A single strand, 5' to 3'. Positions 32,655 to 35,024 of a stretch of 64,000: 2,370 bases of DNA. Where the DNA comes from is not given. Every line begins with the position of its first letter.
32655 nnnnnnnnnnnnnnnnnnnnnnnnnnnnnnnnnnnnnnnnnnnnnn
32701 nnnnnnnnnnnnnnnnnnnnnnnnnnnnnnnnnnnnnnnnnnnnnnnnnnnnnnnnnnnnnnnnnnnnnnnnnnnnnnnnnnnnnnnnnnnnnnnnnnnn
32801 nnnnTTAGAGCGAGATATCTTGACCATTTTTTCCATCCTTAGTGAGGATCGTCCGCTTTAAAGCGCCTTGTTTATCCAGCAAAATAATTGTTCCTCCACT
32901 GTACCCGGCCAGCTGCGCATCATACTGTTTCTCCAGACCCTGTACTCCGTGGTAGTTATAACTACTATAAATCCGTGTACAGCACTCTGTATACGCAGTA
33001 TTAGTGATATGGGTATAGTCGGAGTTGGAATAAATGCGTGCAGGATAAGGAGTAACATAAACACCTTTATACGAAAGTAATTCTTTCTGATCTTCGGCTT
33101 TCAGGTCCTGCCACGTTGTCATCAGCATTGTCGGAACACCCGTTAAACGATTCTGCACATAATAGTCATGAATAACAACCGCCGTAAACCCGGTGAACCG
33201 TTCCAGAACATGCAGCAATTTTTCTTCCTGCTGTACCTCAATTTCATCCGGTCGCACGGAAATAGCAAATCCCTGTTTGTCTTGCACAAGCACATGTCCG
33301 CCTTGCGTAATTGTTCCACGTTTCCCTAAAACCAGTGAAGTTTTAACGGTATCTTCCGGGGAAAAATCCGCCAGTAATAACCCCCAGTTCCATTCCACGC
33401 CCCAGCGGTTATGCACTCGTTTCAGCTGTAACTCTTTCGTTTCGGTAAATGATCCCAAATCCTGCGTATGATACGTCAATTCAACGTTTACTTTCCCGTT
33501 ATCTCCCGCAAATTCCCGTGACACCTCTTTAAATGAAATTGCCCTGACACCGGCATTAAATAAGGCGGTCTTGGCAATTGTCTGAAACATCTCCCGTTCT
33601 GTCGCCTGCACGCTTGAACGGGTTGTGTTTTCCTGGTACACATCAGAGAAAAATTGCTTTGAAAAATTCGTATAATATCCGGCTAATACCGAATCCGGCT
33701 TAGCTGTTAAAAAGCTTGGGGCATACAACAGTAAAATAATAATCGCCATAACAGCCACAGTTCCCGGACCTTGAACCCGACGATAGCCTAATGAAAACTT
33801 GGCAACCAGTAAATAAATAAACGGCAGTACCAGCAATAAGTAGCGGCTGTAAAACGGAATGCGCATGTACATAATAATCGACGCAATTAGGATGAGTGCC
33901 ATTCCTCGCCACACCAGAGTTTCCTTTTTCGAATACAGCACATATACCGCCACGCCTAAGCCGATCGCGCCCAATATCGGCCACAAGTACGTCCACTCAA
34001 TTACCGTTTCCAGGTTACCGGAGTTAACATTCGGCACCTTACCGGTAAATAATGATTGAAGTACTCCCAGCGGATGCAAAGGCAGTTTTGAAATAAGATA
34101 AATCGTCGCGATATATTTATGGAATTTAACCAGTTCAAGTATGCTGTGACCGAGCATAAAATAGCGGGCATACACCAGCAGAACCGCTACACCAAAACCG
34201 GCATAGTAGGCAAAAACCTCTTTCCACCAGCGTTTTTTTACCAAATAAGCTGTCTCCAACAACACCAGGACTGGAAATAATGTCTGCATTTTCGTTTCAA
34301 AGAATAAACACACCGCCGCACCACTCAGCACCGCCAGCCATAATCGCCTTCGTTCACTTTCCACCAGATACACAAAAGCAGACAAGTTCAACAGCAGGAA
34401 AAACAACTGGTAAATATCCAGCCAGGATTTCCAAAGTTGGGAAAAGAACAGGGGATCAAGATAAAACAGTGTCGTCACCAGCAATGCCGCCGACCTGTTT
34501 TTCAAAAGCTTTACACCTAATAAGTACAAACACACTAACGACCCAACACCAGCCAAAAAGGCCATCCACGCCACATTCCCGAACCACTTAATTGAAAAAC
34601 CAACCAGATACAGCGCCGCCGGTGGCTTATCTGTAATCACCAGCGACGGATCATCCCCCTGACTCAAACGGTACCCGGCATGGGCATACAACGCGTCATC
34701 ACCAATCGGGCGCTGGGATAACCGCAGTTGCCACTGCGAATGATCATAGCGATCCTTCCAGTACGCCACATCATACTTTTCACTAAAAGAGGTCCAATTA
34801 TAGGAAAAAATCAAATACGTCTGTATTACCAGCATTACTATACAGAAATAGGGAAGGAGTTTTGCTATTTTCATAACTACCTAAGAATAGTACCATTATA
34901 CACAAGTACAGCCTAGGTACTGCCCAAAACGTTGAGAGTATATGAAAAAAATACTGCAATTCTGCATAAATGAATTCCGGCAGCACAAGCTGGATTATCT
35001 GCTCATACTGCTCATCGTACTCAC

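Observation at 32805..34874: GT-C glycosyltransferase fused to a C-terminal PBP-dimerisation-like domain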

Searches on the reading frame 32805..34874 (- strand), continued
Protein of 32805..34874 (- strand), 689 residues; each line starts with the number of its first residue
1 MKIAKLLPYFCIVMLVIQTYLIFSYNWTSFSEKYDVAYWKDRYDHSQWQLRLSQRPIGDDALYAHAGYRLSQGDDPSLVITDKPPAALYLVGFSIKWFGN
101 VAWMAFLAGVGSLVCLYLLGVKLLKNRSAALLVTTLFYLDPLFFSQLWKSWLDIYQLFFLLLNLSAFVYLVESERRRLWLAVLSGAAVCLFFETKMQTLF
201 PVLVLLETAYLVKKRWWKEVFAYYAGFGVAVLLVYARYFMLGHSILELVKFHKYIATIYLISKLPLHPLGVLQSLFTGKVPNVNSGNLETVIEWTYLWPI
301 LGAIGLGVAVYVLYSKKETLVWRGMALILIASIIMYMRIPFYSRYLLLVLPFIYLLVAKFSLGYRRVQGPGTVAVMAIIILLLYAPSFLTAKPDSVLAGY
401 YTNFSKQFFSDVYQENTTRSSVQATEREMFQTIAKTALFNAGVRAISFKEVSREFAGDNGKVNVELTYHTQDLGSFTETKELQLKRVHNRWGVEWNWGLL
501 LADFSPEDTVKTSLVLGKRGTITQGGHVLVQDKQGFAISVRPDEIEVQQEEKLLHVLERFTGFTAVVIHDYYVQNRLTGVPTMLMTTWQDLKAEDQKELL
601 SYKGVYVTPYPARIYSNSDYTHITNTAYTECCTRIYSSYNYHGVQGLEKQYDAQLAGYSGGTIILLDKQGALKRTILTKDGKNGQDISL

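Call 60: search_protein_families(library=ncbifam, proteins=[L002:2778-3683:+, L002:1259-2164:+, L002:4757-5641:+, L002:14985-16094:+], max_evalue=0.00001)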
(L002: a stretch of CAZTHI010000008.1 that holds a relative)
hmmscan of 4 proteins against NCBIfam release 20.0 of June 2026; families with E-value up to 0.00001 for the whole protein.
L002:2778-3683:+ (301 aa): 5 families
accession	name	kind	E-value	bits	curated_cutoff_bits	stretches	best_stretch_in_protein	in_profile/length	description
TIGR01556.1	rhamnosyltran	subfamily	4.7e-19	68.6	200.55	1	32-234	17-203/281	rhamnosyltransferase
NF050113.1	gal_furan_GlfT1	equivalog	4.2e-13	49.3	330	1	5-121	3-117/290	galactofuranosyltransferase GlfT1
TIGR03965.1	mycofact_glyco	equivalog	4.4e-09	35.7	280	1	177-232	227-281/467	mycofactocin biosynthesis glycosyltransferase MftF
TIGR03937.1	PgaC_IcaA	equivalog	4.5e-09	35.7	422.3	0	2-114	45-156/407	poly-beta-1,6-N-acetyl-D-glucosamine synthase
NF038299.1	EPS_HpsN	equivalog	8.9e-08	31.5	425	1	4-234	3-223/317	hormogonium polysaccharide biosynthesis glycosyltransferase HpsN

L002:1259-2164:+ (301 aa): 8 families
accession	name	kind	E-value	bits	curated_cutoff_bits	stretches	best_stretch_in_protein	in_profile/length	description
TIGR04283.1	glyco_like_mftF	equivalog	3.4e-13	49.7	182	1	5-102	1-100/221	TIGR04283 family arsenosugar biosynthesis glycosyltransferase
TIGR04195.1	S_glycosyl_SunS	equivalog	8.4e-12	44.6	350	1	5-96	59-151/421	SunS family peptide S-glycosyltransferase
NF007482.0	PRK10073.1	equivalog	2.8e-10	39.7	423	1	3-99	6-109/334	glycosyltransferase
NF010496.0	PRK13915.1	equivalog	5e-10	39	262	1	3-86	31-127/307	glucosyl-3-phosphoglycerate synthase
TIGR04182.1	glyco_TIGR04182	equivalog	6.1e-08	32.4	325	1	5-97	2-94/293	S-layer glycoprotein N-glycosyltransferase AglJ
NF038302.1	EPS_HpsE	equivalog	1.1e-06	27.8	300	1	4-88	2-99/307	hormogonium polysaccharide biosynthesis glycosyltransferase HpsE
NF041875.1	EPS_EpsD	equivalog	2.1e-06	27.4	370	0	5-94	1-98/325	exopolysaccharide biosynthesis glycosyltransferase EpsD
NF041391.1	DPhHxTase_Halo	equivalog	5.7e-06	25.5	375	1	10-88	2-81/213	dolichyl-phosphate hexose transferase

L002:4757-5641:+ (294 aa): 6 families
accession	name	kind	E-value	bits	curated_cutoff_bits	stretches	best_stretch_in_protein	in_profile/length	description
TIGR04283.1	glyco_like_mftF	equivalog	1.1e-15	57.9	182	1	48-150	1-104/221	TIGR04283 family arsenosugar biosynthesis glycosyltransferase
NF007482.0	PRK10073.1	equivalog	4.9e-13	48.8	423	1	43-139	3-106/334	glycosyltransferase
NF010496.0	PRK13915.1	equivalog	3.4e-09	36.2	262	1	38-129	23-127/307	glucosyl-3-phosphoglycerate synthase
TIGR03965.1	mycofact_glyco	equivalog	3.8e-08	32.6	280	1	44-147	72-183/467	mycofactocin biosynthesis glycosyltransferase MftF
TIGR04195.1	S_glycosyl_SunS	equivalog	6.3e-08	31.9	350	1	49-132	60-144/421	SunS family peptide S-glycosyltransferase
NF041875.1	EPS_EpsD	equivalog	1.8e-06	27.6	370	1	48-135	1-96/325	exopolysaccharide biosynthesis glycosyltransferase EpsD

L002:14985-16094:+ (369 aa): 14 families
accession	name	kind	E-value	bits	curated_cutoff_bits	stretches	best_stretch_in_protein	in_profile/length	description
TIGR03965.1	mycofact_glyco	equivalog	3.4e-30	105.3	280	1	4-220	75-285/467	mycofactocin biosynthesis glycosyltransferase MftF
NF041875.1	EPS_EpsD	equivalog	1.8e-24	86.8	370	1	5-225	1-216/325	exopolysaccharide biosynthesis glycosyltransferase EpsD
TIGR03937.1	PgaC_IcaA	equivalog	6.2e-16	58.4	422.3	1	4-213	46-248/407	poly-beta-1,6-N-acetyl-D-glucosamine synthase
NF007482.0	PRK10073.1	equivalog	1.4e-12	47.3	423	1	3-99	6-98/334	glycosyltransferase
TIGR04283.1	glyco_like_mftF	equivalog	1.1e-11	44.7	182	1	5-212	1-182/221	TIGR04283 family arsenosugar biosynthesis glycosyltransferase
NF038299.1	EPS_HpsN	equivalog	1.9e-10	40.2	425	1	4-112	2-107/317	hormogonium polysaccharide biosynthesis glycosyltransferase HpsN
NF038302.1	EPS_HpsE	equivalog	4.2e-10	39.1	300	1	4-105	2-105/307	hormogonium polysaccharide biosynthesis glycosyltransferase HpsE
NF047683.1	TeichurnBiosyTuaG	equivalog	1.2e-09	38.2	400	1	3-106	6-106/252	teichuronic acid biosynthesis protein TuaG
NF047588.1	GlcsyltransPgfSStrep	equivalog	1.3e-07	31.1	500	1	3-112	1-111/308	glycosyltransferase PgfS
NF007986.1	PRK10714.1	equivalog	1.8e-07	30.5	529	1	4-98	7-102/316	undecaprenyl-phosphate 4-deoxy-4-formamido-L-arabinose transferase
TIGR03472.1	HpnI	equivalog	2.2e-07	30.1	310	1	53-219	88-256/373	bacteriohopanetetrol glucosamine biosynthesis glycosyltransferase HpnI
NF053739.1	GlytfEpsEBac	equivalog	1.6e-06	27.3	450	1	4-92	2-88/265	glycosyltransferase EpsE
TIGR03111.1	glyc2_xrt_Gpos1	hypoth_equivalog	4.2e-06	25.8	363.95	1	4-116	50-162/439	TIGR03111 family XrtG-associated glycosyltransferase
NF050050.1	ProtGlycPglI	equivalog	8.2e-06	25.4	500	0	4-136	3-134/306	GalNAc(5)-diNAcBac-PP-undecaprenol beta-1,3-glucosyltransferase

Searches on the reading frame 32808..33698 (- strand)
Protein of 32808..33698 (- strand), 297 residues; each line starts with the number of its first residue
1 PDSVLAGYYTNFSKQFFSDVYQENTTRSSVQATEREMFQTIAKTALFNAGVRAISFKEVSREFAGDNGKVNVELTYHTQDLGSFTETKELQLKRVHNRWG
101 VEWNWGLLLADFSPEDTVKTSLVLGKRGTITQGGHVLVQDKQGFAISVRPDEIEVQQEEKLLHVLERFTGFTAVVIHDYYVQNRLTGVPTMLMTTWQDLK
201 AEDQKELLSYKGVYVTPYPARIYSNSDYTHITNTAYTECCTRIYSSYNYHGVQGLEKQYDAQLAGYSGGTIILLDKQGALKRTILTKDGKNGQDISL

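Call 40: search_protein_representatives(protein=window:32808-33698:-)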
Query: 297 residues. Proteins with E-value up to 0.001 (for the whole library): 223; up to 1e-10: 103; up to 1e-30: 59. The best 150 are listed.
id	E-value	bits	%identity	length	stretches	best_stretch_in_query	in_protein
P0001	1.4e-196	667.6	100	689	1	1-297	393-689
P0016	2.1e-72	260.1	42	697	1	1-296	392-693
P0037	5.0e-70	252.3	41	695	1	1-296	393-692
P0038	1.5e-65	237.7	40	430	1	1-295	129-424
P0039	5.4e-65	235.8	40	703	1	6-297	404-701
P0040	9.1e-65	235.1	41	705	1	1-295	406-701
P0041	1.8e-64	234.1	39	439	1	1-296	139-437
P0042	5.1e-64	232.6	39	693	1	1-295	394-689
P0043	1.4e-63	231.2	40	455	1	5-296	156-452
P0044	5.2e-61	222.7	38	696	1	4-296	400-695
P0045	1.4e-60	221.3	38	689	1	1-295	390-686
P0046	3.2e-60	220.2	35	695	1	1-296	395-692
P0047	1.4e-58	214.7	34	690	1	2-295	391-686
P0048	4.5e-58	213.1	39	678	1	2-297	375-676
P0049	1.1e-57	211.9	39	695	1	1-296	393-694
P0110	6.2e-28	114.2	26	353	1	1-296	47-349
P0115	1.1e-25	106.8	28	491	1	1-294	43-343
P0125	9.2e-18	80.8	26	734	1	12-292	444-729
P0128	5.0e-15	71.9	25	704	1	8-295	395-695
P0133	2.3e-13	66.4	25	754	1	6-286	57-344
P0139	3.0e-10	56.2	25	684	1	8-292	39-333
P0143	9.6e-10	54.5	25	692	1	8-296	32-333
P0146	5.5e-09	52.1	25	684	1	4-296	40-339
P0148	1.2e-08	50.9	23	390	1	1-296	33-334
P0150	2.2e-08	50.1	26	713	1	7-202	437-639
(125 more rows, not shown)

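Call 48: search_protein_families(library=pfam, proteins=[P0110, P0115, P0148, P0125, P0133, P0139, P0143, P0146, P0150, P0128], max_evalue=0.001)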
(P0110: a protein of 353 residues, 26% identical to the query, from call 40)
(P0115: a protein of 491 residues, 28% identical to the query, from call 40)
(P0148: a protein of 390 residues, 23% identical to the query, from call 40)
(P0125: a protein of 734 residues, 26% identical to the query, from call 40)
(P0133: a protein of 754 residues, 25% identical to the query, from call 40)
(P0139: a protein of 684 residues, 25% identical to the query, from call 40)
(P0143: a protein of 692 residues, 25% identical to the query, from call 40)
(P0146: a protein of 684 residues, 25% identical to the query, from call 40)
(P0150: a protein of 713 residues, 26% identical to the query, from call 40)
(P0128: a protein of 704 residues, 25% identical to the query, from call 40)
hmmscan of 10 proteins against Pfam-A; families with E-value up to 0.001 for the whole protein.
P0110 (353 aa): 2 families
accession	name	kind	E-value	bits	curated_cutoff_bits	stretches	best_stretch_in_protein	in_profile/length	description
PF03717.20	PBP_dimer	-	1.1e-06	29.6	24.4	0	296-336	138-178/180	Penicillin-binding Protein dimerisation domain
PF05223.17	MecA_N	-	5.8e-06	27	22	1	46-154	1-108/117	NTF2-like N-terminal transpeptidase domain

P0115 (491 aa): 2 families
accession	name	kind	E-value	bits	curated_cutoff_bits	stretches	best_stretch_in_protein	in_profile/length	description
PF03717.20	PBP_dimer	-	1.6e-08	35.6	24.4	1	167-331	3-177/180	Penicillin-binding Protein dimerisation domain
PF05223.17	MecA_N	-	0.00027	21.6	22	1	42-152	1-110/117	NTF2-like N-terminal transpeptidase domain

P0148 (390 aa): 4 families
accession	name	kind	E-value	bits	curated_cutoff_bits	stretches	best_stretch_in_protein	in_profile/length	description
PF03717.20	PBP_dimer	-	6.4e-38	131.4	24.4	1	152-320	3-177/180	Penicillin-binding Protein dimerisation domain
PF05223.17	MecA_N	-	5.1e-20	72.3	22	1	32-143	1-116/117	NTF2-like N-terminal transpeptidase domain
PF00905.27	Transpeptidase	-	0.00016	21.4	22.1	1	355-381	2-28/299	Penicillin binding protein transpeptidase domain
PF21922.1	PBP_dimer_2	-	0.00098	19.8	27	0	250-278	24-53/83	Penicillin binding protein A dimerisation domain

P0125 (734 aa): 3 families
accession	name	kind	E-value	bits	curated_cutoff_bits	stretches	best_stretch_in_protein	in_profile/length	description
PF03717.20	PBP_dimer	-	4.6e-09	37.4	24.4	1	557-714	3-170/180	Penicillin-binding Protein dimerisation domain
PF05223.17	MecA_N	-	1.1e-06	29.3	22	1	434-547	3-115/117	NTF2-like N-terminal transpeptidase domain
PF13231.12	PMT_2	-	8.5e-05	23.2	26.1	1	123-265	2-153/160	Dolichyl-phosphate-mannose-protein mannosyltransferase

P0133 (754 aa): 3 families
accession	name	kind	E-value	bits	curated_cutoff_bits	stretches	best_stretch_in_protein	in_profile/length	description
PF00905.27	Transpeptidase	-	5e-57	193.8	22.1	1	376-703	1-299/299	Penicillin binding protein transpeptidase domain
PF03717.20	PBP_dimer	-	2.3e-22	80.7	24.4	1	175-337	4-174/180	Penicillin-binding Protein dimerisation domain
PF05223.17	MecA_N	-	7.3e-14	52.5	22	1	51-165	1-116/117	NTF2-like N-terminal transpeptidase domain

P0139 (684 aa): 3 families
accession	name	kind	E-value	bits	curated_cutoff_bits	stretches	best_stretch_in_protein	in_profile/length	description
PF00905.27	Transpeptidase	-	2e-76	257.5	22.1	1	357-677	1-297/299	Penicillin binding protein transpeptidase domain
PF03717.20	PBP_dimer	-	1.6e-38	133.3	24.4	1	156-321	2-175/180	Penicillin-binding Protein dimerisation domain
PF05223.17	MecA_N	-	3.3e-23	82.6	22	1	31-148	1-116/117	NTF2-like N-terminal transpeptidase domain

P0143 (692 aa): 3 families
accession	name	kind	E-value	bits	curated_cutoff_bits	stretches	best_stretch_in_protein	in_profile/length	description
PF00905.27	Transpeptidase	-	1.2e-50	172.8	22.1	1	358-683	1-297/299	Penicillin binding protein transpeptidase domain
PF03717.20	PBP_dimer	-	4.8e-28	99.2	24.4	1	147-320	3-178/180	Penicillin-binding Protein dimerisation domain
PF05223.17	MecA_N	-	5.5e-10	40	22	1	28-139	5-117/117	NTF2-like N-terminal transpeptidase domain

P0146 (684 aa): 4 families
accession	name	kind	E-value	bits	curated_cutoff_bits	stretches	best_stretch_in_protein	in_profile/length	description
PF00905.27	Transpeptidase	-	3e-52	178.1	22.1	1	365-682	1-298/299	Penicillin binding protein transpeptidase domain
PF03717.20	PBP_dimer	-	4.4e-36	125.4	24.4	1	159-323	2-175/180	Penicillin-binding Protein dimerisation domain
PF05223.17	MecA_N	-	3.2e-16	60.1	22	1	37-152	2-117/117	NTF2-like N-terminal transpeptidase domain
PF21922.1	PBP_dimer_2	-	0.00018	22.1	27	0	253-273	22-42/83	Penicillin binding protein A dimerisation domain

P0150 (713 aa): 0 families

P0128 (704 aa): 4 families
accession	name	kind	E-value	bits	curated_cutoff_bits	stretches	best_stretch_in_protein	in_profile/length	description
PF05223.17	MecA_N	-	5.7e-07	30.3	22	1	387-492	1-105/117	NTF2-like N-terminal transpeptidase domain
PF03717.20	PBP_dimer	-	4.7e-06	27.6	24.4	1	512-680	3-174/180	Penicillin-binding Protein dimerisation domain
PF02366.24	PMT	-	9.7e-05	22.5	22.7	1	105-210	91-201/245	Dolichyl-phosphate-mannose-protein mannosyltransferase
PF13231.12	PMT_2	-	0.00023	21.8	26.1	1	100-224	25-149/160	Dolichyl-phosphate-mannose-protein mannosyltransferase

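Call 49: list_cluster_members(proteins=[P0133, P0139, P0143, P0146, P0110, P0115, P0148, P0016, P0037, P0125])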
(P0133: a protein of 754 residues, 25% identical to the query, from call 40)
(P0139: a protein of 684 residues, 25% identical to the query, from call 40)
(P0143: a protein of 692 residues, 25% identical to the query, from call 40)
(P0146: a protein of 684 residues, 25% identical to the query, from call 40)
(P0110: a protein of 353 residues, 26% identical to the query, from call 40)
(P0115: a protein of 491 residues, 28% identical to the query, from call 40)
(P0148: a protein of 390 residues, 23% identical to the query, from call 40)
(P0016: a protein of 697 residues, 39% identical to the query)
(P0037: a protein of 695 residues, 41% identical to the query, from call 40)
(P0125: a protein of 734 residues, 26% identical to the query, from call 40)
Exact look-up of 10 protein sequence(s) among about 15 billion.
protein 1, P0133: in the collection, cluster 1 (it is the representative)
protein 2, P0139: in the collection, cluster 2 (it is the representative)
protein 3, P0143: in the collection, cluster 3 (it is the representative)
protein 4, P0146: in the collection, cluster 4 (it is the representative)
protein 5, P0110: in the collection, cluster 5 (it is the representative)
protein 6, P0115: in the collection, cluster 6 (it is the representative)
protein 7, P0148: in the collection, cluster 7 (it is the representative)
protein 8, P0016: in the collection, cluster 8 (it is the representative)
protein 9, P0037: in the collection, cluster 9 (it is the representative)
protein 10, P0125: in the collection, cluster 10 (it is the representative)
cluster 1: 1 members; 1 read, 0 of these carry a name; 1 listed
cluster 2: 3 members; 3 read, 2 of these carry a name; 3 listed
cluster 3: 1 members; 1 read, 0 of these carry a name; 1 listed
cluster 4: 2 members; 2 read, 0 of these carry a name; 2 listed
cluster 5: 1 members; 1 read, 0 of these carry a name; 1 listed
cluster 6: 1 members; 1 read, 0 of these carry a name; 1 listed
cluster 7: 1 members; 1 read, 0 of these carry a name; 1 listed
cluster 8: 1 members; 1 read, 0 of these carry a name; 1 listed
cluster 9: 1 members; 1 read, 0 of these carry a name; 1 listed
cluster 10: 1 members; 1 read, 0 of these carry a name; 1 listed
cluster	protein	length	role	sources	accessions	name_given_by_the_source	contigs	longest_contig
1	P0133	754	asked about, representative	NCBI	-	-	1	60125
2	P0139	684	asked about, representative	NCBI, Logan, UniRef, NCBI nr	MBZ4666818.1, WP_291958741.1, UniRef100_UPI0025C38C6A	penicillin-binding transpeptidase domain-containing protein [Mahella sp.] | penicillin-binding transpeptidase domain-containing protein n=1 Tax=Mahella sp. ...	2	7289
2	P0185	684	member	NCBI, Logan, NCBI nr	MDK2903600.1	MAG: penicillin-binding protein 3 [Clostridiales bacterium] | penicillin-binding protein 3 [Clostridiales bacterium]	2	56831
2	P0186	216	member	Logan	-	-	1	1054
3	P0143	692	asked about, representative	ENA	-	-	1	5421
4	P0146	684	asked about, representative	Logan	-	-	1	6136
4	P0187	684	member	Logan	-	-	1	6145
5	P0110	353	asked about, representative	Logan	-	-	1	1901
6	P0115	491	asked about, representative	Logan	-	-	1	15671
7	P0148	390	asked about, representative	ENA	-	-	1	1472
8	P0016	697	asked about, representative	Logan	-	-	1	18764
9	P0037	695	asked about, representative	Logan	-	-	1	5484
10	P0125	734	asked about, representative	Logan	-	-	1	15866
